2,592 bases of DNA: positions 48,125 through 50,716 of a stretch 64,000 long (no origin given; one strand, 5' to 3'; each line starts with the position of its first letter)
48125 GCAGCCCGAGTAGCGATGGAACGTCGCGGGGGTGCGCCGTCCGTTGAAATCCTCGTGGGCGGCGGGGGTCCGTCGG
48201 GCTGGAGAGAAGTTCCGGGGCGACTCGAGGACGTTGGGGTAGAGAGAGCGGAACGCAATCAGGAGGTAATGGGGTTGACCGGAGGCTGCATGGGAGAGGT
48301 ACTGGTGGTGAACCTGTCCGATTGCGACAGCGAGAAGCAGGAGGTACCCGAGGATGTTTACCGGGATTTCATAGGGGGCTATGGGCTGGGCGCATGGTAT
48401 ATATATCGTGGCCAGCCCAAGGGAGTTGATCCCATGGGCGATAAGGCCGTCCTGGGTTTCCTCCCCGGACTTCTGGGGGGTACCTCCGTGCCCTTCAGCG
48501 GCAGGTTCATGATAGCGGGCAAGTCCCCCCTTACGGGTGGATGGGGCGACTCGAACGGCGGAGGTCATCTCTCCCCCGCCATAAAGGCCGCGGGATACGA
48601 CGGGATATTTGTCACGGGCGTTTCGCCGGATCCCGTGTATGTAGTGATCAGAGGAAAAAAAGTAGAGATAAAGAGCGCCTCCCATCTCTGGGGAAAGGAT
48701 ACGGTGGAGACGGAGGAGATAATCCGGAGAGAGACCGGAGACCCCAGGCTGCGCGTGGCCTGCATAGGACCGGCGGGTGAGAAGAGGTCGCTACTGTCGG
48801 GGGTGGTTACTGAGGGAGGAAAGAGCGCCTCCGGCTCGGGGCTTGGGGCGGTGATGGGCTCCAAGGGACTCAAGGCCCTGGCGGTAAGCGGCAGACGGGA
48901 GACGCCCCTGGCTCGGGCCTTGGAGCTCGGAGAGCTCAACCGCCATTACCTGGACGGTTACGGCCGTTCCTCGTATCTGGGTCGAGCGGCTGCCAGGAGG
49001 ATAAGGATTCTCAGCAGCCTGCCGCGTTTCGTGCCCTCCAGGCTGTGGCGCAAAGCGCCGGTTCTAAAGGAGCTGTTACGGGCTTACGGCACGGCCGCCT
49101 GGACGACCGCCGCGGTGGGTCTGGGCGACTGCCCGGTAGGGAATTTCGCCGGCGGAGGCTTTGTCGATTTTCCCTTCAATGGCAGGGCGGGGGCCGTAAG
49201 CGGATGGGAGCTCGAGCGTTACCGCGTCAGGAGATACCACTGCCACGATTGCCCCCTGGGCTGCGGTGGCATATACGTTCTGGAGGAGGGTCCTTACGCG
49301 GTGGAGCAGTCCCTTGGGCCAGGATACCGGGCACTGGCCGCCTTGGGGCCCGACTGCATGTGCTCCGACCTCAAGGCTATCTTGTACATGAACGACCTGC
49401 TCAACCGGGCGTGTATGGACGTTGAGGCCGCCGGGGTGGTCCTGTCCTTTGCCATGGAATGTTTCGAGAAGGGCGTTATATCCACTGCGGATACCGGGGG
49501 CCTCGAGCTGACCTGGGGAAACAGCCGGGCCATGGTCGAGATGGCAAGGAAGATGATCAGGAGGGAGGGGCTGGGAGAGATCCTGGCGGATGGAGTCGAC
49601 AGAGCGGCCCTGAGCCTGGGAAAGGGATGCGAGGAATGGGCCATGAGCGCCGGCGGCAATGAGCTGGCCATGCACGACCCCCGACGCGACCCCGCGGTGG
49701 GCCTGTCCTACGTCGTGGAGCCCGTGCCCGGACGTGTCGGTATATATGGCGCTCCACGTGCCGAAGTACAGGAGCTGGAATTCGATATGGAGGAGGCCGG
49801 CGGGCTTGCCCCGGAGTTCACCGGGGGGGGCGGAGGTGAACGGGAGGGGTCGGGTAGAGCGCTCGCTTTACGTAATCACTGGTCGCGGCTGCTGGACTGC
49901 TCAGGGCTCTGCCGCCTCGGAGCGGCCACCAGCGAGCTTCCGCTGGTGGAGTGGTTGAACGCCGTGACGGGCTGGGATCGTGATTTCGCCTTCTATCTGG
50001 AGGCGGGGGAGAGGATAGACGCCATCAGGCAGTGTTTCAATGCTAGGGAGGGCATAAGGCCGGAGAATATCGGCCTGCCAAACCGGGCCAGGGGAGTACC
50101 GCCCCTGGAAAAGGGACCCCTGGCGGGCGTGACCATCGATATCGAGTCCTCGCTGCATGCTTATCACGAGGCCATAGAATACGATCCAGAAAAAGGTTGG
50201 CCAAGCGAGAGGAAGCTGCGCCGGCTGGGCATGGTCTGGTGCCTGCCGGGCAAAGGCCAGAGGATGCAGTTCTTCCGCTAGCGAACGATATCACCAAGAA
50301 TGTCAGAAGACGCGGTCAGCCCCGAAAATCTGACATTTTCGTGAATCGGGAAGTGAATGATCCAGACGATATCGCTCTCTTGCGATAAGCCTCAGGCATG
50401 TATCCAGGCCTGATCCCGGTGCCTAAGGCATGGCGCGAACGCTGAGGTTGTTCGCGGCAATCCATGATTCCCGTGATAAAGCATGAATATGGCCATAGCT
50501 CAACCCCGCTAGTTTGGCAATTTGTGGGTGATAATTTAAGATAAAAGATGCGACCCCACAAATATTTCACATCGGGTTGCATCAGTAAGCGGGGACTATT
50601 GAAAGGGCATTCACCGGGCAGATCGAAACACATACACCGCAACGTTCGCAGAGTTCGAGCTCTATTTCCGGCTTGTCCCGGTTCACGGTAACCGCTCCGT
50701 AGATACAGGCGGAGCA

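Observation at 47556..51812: Cluster of two further disrupted genes (dodecin, PreA-like flavoprotein-ferredoxin) flanking an intact tungsten-type AOR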

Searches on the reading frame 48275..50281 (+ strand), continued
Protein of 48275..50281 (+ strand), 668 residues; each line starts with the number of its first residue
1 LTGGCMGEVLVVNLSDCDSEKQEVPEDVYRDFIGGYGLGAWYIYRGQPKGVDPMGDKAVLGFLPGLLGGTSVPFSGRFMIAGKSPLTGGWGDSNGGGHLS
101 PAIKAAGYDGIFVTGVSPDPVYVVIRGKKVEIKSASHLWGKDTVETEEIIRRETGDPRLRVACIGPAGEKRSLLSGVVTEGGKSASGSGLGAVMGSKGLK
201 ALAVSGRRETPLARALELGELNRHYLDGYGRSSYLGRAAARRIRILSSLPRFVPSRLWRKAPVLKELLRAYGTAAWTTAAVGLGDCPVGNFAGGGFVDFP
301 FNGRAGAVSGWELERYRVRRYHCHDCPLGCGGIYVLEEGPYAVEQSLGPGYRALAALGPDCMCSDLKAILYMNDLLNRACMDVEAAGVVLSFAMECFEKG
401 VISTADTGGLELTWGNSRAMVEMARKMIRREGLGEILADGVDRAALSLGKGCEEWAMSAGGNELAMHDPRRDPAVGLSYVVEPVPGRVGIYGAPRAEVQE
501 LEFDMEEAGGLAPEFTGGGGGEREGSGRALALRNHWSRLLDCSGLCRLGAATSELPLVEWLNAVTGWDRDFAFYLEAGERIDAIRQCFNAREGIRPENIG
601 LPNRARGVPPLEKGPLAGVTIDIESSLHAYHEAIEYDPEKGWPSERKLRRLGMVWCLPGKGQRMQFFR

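Call 65: find_encoding_contigs(protein=P0042, flank=10000, max_places=6)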
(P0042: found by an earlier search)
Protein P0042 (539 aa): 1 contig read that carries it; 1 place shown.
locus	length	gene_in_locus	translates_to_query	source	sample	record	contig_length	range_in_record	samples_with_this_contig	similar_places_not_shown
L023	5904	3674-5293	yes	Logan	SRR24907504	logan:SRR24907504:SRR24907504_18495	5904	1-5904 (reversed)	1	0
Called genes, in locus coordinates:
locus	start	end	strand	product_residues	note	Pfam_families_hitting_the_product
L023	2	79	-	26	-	?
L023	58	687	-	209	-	PF01725:Ham1p_like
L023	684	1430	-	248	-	PF01138:RNase_PH, PF03725:RNase_PH_C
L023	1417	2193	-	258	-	PF23023:Anti-Pycsar_Apyc1, PF00753:Lactamase_B, PF12706:Lactamase_B_2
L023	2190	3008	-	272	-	PF01177:Asp_Glu_race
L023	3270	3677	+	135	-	-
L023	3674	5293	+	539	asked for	PF00890:FAD_binding_2 (faint), PF01266:DAO (weak), PF00732:GMC_oxred_N, PF05199:GMC_oxred_C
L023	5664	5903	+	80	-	?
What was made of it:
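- Tried and rejected: Contigs break often in this sample, so this is uninformative (call 65).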

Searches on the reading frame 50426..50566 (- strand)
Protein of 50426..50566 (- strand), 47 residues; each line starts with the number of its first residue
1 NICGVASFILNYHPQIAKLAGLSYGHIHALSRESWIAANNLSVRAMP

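Call 63: search_protein_families(library=pfam, proteins=[window:50426-50566:-], max_evalue=1)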
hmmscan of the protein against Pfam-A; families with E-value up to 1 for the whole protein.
seq(47 aa): 2 families
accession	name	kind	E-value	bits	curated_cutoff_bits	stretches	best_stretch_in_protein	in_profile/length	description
PF08557.15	Lipid_DES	-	0.059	13.3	23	1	9-21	21-33/37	Sphingolipid Delta4-desaturase (DES)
PF19575.5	HTH_58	-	0.24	11.8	23.8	1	15-35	31-51/62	Helix-turn-helix domain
